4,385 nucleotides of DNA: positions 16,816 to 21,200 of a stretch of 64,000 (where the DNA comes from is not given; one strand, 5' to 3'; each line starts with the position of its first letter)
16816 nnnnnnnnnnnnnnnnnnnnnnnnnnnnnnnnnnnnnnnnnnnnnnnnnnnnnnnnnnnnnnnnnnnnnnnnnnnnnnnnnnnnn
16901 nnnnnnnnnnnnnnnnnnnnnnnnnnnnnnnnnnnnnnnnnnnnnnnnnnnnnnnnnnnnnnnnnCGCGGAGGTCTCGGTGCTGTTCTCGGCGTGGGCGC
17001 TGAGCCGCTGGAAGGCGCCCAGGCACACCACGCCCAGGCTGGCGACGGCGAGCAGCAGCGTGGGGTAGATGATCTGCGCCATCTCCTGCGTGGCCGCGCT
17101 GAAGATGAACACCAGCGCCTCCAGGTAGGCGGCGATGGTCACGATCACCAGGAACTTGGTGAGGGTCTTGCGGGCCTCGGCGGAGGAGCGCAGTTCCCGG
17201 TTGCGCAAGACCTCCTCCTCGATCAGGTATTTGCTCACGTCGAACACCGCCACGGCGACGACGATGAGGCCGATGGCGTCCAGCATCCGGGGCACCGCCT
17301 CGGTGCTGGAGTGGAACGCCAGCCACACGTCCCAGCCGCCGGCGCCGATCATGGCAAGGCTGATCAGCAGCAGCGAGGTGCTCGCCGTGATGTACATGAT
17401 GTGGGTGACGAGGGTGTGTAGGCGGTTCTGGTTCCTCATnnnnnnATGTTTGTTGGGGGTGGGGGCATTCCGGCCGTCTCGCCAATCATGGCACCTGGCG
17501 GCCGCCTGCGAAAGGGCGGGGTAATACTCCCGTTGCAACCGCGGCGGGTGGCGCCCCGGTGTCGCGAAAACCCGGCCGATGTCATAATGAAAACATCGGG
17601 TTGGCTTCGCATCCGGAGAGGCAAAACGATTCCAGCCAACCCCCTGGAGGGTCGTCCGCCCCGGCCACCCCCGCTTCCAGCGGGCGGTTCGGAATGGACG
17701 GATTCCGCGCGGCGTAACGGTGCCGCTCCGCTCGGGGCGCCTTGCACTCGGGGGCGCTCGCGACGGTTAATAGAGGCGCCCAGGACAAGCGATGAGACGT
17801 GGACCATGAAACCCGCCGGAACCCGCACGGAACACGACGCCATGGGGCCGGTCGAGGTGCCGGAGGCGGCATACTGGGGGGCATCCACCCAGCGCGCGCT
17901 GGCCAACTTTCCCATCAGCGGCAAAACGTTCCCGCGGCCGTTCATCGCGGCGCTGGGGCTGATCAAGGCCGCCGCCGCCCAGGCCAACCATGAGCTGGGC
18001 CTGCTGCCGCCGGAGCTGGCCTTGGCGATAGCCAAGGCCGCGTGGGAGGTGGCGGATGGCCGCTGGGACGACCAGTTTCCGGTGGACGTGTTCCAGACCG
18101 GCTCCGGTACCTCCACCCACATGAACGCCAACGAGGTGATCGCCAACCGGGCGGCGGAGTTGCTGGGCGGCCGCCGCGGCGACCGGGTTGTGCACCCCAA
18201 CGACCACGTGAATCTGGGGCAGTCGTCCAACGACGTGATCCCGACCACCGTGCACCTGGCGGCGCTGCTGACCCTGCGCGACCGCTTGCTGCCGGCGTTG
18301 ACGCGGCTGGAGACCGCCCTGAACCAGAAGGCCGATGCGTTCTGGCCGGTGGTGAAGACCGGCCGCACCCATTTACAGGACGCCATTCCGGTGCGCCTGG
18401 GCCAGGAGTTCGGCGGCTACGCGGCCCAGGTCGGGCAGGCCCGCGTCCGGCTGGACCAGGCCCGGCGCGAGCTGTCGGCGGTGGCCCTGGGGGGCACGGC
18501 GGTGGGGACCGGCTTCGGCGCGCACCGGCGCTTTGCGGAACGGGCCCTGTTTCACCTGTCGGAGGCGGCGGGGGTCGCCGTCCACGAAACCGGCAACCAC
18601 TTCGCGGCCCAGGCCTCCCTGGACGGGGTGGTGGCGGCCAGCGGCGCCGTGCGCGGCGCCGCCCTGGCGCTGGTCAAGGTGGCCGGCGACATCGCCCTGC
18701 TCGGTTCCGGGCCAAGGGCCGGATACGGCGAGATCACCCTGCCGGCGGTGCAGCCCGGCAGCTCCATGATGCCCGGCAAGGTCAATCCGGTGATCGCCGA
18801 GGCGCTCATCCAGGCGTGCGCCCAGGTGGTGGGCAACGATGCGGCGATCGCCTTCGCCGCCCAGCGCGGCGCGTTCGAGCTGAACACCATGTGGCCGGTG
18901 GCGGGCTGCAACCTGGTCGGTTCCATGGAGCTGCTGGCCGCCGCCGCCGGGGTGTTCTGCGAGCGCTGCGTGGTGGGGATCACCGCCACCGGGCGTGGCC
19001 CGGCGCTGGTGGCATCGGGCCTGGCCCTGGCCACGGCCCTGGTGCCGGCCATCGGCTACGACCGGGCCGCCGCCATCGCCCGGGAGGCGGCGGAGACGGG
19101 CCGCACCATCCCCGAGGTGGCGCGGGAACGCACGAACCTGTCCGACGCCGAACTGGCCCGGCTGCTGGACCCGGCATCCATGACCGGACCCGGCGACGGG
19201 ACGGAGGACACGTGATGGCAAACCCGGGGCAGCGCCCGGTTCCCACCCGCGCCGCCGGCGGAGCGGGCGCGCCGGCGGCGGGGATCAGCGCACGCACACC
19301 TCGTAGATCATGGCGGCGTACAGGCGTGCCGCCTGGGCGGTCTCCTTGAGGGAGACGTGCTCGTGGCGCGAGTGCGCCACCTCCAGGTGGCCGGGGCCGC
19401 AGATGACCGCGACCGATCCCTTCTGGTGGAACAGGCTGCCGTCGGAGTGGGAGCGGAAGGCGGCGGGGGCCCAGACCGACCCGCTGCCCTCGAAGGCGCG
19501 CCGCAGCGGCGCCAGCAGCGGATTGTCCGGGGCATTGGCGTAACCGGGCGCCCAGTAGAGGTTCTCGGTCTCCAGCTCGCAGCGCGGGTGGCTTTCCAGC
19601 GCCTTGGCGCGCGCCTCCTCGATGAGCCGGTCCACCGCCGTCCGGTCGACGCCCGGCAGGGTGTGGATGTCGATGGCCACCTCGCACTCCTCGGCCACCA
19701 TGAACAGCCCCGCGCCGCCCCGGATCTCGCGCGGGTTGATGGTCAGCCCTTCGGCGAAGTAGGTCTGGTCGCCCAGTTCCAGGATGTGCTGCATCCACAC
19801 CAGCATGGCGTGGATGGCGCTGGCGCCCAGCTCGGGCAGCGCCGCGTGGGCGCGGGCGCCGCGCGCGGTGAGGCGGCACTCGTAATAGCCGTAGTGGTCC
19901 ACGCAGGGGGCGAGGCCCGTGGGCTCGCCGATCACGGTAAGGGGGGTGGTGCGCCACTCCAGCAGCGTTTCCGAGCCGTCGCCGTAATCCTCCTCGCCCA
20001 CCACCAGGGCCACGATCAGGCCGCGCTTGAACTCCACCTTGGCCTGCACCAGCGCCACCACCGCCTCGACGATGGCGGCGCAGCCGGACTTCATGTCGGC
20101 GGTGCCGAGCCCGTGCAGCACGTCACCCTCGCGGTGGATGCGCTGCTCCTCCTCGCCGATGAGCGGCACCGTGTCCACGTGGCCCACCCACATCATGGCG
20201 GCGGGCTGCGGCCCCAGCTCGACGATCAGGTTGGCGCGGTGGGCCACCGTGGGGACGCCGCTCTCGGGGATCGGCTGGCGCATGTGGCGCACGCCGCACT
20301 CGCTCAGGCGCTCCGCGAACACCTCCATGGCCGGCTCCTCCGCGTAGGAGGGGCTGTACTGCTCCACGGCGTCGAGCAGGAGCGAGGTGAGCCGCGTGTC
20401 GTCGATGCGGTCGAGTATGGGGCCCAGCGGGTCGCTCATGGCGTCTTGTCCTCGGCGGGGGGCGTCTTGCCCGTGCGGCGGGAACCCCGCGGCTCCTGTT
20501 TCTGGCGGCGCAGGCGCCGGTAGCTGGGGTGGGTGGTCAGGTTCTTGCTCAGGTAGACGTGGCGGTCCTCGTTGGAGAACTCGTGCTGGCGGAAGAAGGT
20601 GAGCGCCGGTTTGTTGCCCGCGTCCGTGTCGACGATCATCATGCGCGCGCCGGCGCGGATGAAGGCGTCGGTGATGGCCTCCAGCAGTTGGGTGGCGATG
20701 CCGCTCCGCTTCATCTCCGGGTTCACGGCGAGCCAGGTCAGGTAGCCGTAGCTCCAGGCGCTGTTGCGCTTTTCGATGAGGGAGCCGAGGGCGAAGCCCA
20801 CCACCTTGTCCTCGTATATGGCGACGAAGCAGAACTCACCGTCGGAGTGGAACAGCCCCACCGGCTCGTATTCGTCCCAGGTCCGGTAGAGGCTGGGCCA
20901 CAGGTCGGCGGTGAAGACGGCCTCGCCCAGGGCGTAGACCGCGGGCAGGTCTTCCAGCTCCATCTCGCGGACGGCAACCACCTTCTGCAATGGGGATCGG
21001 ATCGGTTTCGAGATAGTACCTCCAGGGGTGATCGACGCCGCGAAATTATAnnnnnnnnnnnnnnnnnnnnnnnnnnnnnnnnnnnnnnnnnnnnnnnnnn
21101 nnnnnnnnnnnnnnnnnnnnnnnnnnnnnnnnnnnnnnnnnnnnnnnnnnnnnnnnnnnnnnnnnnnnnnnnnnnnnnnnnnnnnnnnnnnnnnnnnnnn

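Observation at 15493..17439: Duplicated ferritin-like diiron / Rieske / membrane-anchored ferritin-like gene trio next to fdxA and korAB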

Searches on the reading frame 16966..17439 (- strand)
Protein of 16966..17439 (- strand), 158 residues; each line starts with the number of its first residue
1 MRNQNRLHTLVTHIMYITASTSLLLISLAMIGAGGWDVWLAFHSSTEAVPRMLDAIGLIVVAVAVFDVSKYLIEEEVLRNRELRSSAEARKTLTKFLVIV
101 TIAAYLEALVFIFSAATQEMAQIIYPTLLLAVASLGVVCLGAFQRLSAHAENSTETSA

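Call 29: predict_structure(alignment_id=A2)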
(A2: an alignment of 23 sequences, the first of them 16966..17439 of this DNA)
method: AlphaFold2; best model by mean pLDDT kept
length: 158 residues; sequences in the alignment: 23
mean_pLDDT: 86.7   pTM: 0.71
mean pLDDT of the five models: 86.7, 83.6, 81.5, 80.2, 77.4
residues with pLDDT >= 90: 70; 70-90: 79; 50-70: 8; < 50: 1
segments of 3 or more residues with pLDDT < 50: none
pLDDT, mean of each block of 10 residues (from residue 1): 85 91 95 92 83 89 92 84 73 89 90 83 90 94 89 66
secondary structure, 60 per line:
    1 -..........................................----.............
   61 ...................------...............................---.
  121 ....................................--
elements in order: H2-43 H48-79 H86-116 H120-156

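Call 35: fold_search(model_id=the predicted structure, library=pdb)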
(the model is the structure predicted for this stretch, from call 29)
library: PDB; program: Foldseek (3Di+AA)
matches with E <= 10: 603; with E <= 0.001: 0
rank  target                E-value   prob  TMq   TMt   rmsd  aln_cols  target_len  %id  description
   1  4nqi_B                9.2e-02  0.96  0.41  0.29  32.1       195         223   11  Structure of the N-terminal I-BAR domain (1-259) of D.Discoideum IBARa (released 2014-02-05)
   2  4nqi_C                1.6e-01  0.90  0.38  0.27  33.6       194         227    9  Structure of the N-terminal I-BAR domain (1-259) of D.Discoideum IBARa (released 2014-02-05)
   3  8yn9_R                1.9e-01  0.82  0.35  0.23   7.6       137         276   20  Cryo-EM structure of histamine H4 receptor in complex with histamine and Gi (released 2024-10-09)
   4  7aam_A                1.9e-01  0.63  0.31  0.19  35.3       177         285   14  Crystal structure of the F-BAR domain of PSTIPIP1 bound to the CTH domain of the phosphatase LYP (released 2022-02-23)
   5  8dwh_R                2.1e-01  0.69  0.30  0.23   8.7       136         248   12  CryoEM structure of Gq-coupled MRGPRX1 with ligand Compound-16 (released 2022-11-02)
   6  4nqi_D                2.2e-01  0.89  0.41  0.28  32.6       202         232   10  Structure of the N-terminal I-BAR domain (1-259) of D.Discoideum IBARa (released 2014-02-05)
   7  7aam_B                2.5e-01  0.51  0.29  0.18  35.8       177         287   15  Crystal structure of the F-BAR domain of PSTIPIP1 bound to the CTH domain of the phosphatase LYP (released 2022-02-23)
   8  7s8l_R                3.1e-01  0.41  0.26  0.19   9.1       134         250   16  CryoEM structure of Gq-coupled MRGPRX2 with peptide agonist Cortistatin-14 (released 2021-11-17)
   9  7aal_A                3.2e-01  0.51  0.31  0.19  35.3       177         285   14  Crystal structure of the F-BAR domain of PSTIPIP1, G258A mutant (released 2022-02-23)
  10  8hj5_F                3.6e-01  0.57  0.32  0.23   8.6       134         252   13  Cryo-EM structure of Gq-coupled MRGPRX1 bound with Compound-16 (released 2023-05-31)
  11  9ij9_R                4.4e-01  0.72  0.38  0.24   7.8       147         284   10  A Cryo-EM structure of Bitter taste receptor TAS2R14 with Gi complex (released 2024-07-24)
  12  7aan_B                4.4e-01  0.44  0.31  0.19  35.5       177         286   14  Crystal structure of the F-BAR domain of PSTIPIP1 (released 2022-02-23)
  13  5v6p_A                4.7e-01  0.92  0.47  0.30   5.0       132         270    9  CryoEM structure of the ERAD-associated E3 ubiquitin-protein ligase HRD1 (released 2017-08-16)
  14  9e0h_A                4.9e-01  0.93  0.49  0.51   8.3       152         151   18  De novo calcium channel heptamer, CalC6_3 with DHR extensions. Off target multimerization state (released 2025-10-01)
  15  9cgk_A                4.9e-01  0.41  0.29  0.20   9.4       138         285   14  CryoEM structure of delta opioid receptor bound to G proteins and a full bitopic agonist (released 2025-04-02)
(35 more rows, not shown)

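Call 46: search_protein_families(library=pfam, proteins=[window:16966-17439:-], max_evalue=1)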
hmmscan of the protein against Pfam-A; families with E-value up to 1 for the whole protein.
window:16966-17439:- (158 aa): 2 families
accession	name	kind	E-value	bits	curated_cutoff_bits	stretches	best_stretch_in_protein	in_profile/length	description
PF17319.7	DUF5362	-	0.015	15.6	25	1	54-113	31-92/94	Family of unknown function (DUF5362)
PF06724.16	DUF1206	-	0.03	14.8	26.2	1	114-147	33-66/70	Domain of Unknown Function (DUF1206)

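Call 47: search_protein_representatives(alignment_id=A2)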
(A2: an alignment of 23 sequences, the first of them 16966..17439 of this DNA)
Query: 23 sequences, 187 profile positions. Proteins with E-value up to 0.001 (for the whole library): 771; up to 1e-10: 514; up to 1e-30: 158. The best 150 are listed.
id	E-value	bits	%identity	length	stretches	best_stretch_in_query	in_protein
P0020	1.0e-65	236.9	-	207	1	4-172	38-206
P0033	2.8e-62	225.8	-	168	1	5-167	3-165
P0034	6.2e-62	224.6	-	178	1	12-170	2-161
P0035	1.2e-61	223.7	-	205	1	8-167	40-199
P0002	1.9e-59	216.5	-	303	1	21-182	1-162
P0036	4.2e-58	212.1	-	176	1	13-180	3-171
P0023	1.8e-57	210.1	-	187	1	1-184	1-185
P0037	4.1e-56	205.7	-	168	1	3-164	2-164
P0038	4.1e-56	205.6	-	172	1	8-170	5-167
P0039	1.1e-55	204.3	-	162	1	14-170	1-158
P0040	1.1e-55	204.2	-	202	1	11-175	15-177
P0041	1.6e-55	203.7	-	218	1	8-173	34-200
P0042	3.7e-55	202.5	-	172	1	11-171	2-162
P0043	8.4e-55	201.4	-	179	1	12-172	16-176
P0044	2.3e-54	200.0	-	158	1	14-166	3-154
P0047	1.6e-53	197.2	-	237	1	38-171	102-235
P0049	1.7e-53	197.1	-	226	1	7-159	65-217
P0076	2.6e-47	176.9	-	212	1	8-174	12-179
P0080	2.7e-46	173.6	-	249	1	53-156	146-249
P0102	3.0e-43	163.7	-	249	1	10-160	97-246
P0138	2.9e-38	147.4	-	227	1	7-181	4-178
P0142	7.7e-38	146.1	-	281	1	13-139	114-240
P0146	3.4e-37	144.0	-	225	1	7-180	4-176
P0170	2.2e-33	131.5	-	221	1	11-137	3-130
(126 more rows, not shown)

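Call 51: search_protein_families(library=pfam, alignment_id=A3, max_evalue=0.01)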
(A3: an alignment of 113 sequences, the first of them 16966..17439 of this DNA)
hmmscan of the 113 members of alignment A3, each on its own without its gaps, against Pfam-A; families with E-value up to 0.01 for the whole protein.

A. member 1, window:16966-17439:- (158 aa): 0 families

B. families by the number of members that match (of 113 scanned): 45 families (the first 25 are shown)
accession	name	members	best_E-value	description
PF17319.7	DUF5362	5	3.8e-06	Family of unknown function (DUF5362)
PF00335.26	Tetraspanin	5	4.7e-05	Tetraspanin family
PF18920.5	DUF5671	4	0.00042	Domain of unknown function (DUF5671)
PF06146.17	PsiE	3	0.00044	Phosphate-starvation-inducible E family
PF12794.12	MscS_TM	2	8.8e-05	Mechanosensitive ion channel inner membrane domain 1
PF02659.21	Mntp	2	0.00069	Putative manganese efflux pump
PF13347.12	MFS_2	2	0.0018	MFS/sugar transport protein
PF11139.14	SfLAP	2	0.0028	Sap, sulfolipid-1-addressing protein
PF06724.16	DUF1206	1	3.2e-05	Domain of Unknown Function (DUF1206)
PF07332.16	Phage_holin_3_6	1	7.8e-05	Putative Actinobacterial Holin-X, holin superfamily III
PF23778.1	Phage_holin_2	1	0.00012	Putative phage holin family 2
PF06423.18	GWT1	1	0.00013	GWT1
PF02096.25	60KD_IMP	1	0.00025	60Kd inner membrane protein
PF02076.21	STE3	1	0.00027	Pheromone A receptor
PF10323.15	7TM_GPCR_Srv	1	0.00061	Serpentine type 7TM GPCR chemoreceptor Srv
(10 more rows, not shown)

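Call 80: search_protein_families(library=pfam, proteins=[P0047, P0049, P0080, P0102, P0142, P0138, P0146, P0170, P0041, P0076], max_evalue=0.001)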
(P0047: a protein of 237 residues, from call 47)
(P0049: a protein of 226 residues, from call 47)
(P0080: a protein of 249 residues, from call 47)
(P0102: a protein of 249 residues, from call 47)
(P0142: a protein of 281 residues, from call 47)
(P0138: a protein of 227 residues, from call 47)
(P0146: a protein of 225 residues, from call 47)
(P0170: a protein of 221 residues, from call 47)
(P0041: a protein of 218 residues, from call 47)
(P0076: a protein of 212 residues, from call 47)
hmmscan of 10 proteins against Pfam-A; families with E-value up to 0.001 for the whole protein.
P0047 (237 aa): 0 families

P0049 (226 aa): 0 families

P0080 (249 aa): 0 families

P0102 (249 aa): 0 families

P0142 (281 aa): 0 families

P0138 (227 aa): 0 families

P0146 (225 aa): 0 families

P0170 (221 aa): 0 families

P0041 (218 aa): 1 family
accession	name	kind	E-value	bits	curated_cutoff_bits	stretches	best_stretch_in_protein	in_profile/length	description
PF06724.16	DUF1206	-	3.2e-05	24.3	26.2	0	52-74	46-68/70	Domain of Unknown Function (DUF1206)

P0076 (212 aa): 0 families

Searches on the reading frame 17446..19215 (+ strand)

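Call 3: search_protein_families(library=pfam, proteins=[window:17446-19215:+], max_evalue=0.1)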
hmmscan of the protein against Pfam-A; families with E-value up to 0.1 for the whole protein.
window:17446-19215:+ (589 aa): 2 families
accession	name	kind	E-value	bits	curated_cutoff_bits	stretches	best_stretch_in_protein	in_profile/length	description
PF00206.25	Lyase_1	-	1.5e-91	307.5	27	1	135-463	2-312/312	Lyase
PF10415.14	FumaraseC_C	-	1.4e-19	70.7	32.5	1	528-581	1-54/54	Fumarase C C-terminus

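Call 4: search_protein_families(library=ncbifam, proteins=[window:17446-19215:+], max_evalue=0.1)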
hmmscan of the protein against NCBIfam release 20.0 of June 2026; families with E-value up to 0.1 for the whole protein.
window:17446-19215:+ (589 aa): 18 families
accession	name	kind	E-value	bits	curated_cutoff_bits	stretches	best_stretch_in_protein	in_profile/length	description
NF008909.0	PRK12273.1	subfamily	6.9e-159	529.7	510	1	125-583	4-465/474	aspartate ammonia-lyase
TIGR00979.1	fumC_II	equivalog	4.3e-153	510.4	664.75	1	127-580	2-457/458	class II fumarate hydratase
NF009089.0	PRK12425.1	equivalog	2.7e-133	445.2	840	1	126-584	2-462/464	class II fumarate hydratase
TIGR00839.1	aspA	equivalog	3.5e-130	435.1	681.2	1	127-583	1-460/468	aspartate ammonia-lyase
NF011092.0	PRK14515.1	subfamily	1.6e-124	416.4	876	1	119-583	4-469/479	aspartate ammonia-lyase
TIGR02426.1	protocat_pcaB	equivalog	1.9e-19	69.8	355.75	1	166-495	20-322/338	3-carboxy-cis,cis-muconate cycloisomerase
NF006554.0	PRK09053.1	equivalog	1.5e-16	60.2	595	1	240-581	88-435/453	3-carboxy-cis,cis-muconate cycloisomerase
TIGR00838.1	argH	equivalog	4e-16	59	279.5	1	254-466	100-302/455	argininosuccinate lyase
NF004631.0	PRK05975.1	equivalog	2.8e-14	52.9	371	1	251-456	98-290/352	3-carboxy-cis,cis-muconate cycloisomerase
TIGR00928.1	purB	equivalog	7e-14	51.4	326.2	1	252-454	88-283/436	adenylosuccinate lyase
NF006500.1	PRK08937.2-4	subfamily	2.7e-13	49.5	626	1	173-478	35-315/448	adenylosuccinate lyase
NF052556.1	NtrsucLyaStm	equivalog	7.6e-13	48.1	650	1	163-582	33-455/466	nitrosuccinate lyase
NF008964.0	PRK12308.1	equivalog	5.1e-11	41.6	657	1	255-468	103-306/624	argininosuccinate lyase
NF052536.2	CoM_syn_XcbD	exception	1.3e-10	40.7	600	1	175-473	37-310/443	3-sulfopropionylcysteine synthase XcbD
NF002563.0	PRK02186.1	subfamily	2.2e-09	36.2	625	1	255-515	510-760/890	argininosuccinate lyase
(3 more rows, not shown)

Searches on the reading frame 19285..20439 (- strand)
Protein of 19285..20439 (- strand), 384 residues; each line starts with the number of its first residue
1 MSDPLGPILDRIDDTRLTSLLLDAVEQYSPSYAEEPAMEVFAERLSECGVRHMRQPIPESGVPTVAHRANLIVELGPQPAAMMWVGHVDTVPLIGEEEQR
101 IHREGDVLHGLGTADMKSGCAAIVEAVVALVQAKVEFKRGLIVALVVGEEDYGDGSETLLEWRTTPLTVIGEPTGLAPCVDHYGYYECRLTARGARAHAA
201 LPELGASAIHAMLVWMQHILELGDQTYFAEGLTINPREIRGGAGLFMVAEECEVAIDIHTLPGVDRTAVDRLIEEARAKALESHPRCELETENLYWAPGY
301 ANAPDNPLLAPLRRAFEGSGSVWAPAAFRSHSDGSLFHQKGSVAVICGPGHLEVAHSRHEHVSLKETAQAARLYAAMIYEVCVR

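Call 15: search_protein_families(library=ncbifam, proteins=[window:19285-20439:-], max_evalue=0.00001)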
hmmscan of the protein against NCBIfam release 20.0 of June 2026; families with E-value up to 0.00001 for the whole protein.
window:19285-20439:- (384 aa): 34 families (the best 25 are shown)
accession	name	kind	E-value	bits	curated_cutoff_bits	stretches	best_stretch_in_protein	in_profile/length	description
TIGR01892.1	AcOrn-deacetyl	equivalog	7.3e-47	160.2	297.7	1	37-374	20-361/365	acetylornithine deacetylase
TIGR01910.1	DapE-ArgE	subfamily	4.8e-40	137.9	217.6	1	25-368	8-368/373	ArgE/DapE family deacylase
NF005710.0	PRK07522.1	subfamily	1.1e-39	136.7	412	1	66-381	54-388/391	acetylornithine deacetylase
NF003474.0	PRK05111.1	equivalog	4.8e-37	127.8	460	1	38-383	36-382/383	acetylornithine deacetylase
NF006365.0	PRK08588.1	subfamily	7e-32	111.2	289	1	62-380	47-379/383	succinyl-diaminopimelate desuccinylase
TIGR01900.1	dapE-gram_pos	equivalog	2.1e-29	102.5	304.2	1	18-374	6-346/351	succinyl-diaminopimelate desuccinylase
NF006399.0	PRK08651.1-2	equivalog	4.9e-29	101.6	381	2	68-220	54-214/405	succinyl-diaminopimelate desuccinylase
NF006402.0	PRK08651.1-5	equivalog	1e-23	83.9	369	1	59-377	43-363/369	succinyl-diaminopimelate desuccinylase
NF009555.0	PRK13004.1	equivalog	1.4e-23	83.5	321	1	17-382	17-396/399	YgeY family selenium metabolism-linked hydrolase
NF006404.0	PRK08652.1-2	equivalog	2.6e-23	82.5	348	1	78-373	53-320/332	acetylornithine deacetylase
NF003367.0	PRK04443.1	equivalog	6.7e-21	75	363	1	17-374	9-338/349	[LysW]-lysine hydrolase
NF006403.0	PRK08652.1-1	equivalog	1.1e-20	74.1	427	1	77-375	57-344/354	acetylornithine deacetylase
NF005373.0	PRK06915.1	equivalog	1.4e-20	73.7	428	1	81-382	95-418/422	peptidase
NF006405.0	PRK08652.1-3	equivalog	1.5e-20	73.7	455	1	69-375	48-358/367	acetylornithine deacetylase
TIGR01902.1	dapE-lys-deAc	subfamily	5.5e-19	68.6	163.1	1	20-378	2-334/340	N-acetyl-ornithine/N-acetyl-lysine deacetylase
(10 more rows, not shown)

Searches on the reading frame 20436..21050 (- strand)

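Call 15: search_protein_families(library=ncbifam, proteins=[window:20436-21050:-], max_evalue=0.00001)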
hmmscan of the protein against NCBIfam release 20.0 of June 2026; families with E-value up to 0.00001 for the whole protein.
window:20436-21050:- (204 aa): 4 families
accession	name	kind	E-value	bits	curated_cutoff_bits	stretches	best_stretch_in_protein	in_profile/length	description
NF033083.0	AAC_3_I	equivalog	1.4e-09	38.2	200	1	66-155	42-131/145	AAC(3)-I family aminoglycoside N-acetyltransferase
NF002959.0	PRK03624.1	equivalog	3.2e-09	36.6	124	1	24-174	6-144/147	GNAT family acetyltransferase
TIGR01575.1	rimI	equivalog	5.8e-09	36.2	86.4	1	66-164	26-118/132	ribosomal protein S18-alanine N-acetyltransferase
NF043067.1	AAC_6p_group_E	equivalog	1.4e-07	31.5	140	1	47-171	13-140/140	aminoglycoside 6'-N-acetyltransferase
